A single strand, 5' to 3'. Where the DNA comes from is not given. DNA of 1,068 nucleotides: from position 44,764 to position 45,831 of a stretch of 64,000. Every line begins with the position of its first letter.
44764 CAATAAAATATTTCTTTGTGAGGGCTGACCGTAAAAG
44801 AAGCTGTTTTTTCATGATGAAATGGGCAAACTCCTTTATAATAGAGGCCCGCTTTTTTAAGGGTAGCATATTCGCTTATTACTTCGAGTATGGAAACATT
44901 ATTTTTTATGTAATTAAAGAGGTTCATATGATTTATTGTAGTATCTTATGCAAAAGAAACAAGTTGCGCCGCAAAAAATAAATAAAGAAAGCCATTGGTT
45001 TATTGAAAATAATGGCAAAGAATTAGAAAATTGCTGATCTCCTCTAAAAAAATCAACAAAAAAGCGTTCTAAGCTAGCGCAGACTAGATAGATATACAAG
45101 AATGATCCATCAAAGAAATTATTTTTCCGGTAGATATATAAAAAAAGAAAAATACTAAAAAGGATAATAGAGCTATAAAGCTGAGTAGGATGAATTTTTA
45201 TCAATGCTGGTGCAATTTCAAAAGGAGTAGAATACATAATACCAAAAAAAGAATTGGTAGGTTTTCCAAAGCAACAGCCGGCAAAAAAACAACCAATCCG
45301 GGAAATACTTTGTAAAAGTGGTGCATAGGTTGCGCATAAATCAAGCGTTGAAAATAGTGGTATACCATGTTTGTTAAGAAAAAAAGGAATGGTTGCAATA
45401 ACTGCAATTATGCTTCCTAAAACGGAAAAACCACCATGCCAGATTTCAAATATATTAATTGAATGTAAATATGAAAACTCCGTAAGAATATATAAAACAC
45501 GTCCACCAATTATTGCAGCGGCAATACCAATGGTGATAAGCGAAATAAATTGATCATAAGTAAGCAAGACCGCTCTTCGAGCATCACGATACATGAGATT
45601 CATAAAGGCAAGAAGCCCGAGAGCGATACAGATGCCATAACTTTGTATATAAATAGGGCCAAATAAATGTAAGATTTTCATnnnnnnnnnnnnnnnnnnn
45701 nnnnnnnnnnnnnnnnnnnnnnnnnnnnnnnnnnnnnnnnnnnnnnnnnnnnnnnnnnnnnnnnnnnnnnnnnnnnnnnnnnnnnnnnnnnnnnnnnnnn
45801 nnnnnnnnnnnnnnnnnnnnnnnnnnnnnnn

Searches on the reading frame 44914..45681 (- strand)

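Call 22: search_protein_families(library=pfam, proteins=[window:44914-45681:-], max_evalue=0.0001)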
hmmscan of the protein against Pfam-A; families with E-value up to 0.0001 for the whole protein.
window:44914-45681:- (255 aa): 1 family
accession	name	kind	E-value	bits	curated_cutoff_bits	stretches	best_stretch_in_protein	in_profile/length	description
PF01790.23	LGT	-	1.5e-52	178.8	24.9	1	3-243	3-238/240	Prolipoprotein diacylglyceryl transferase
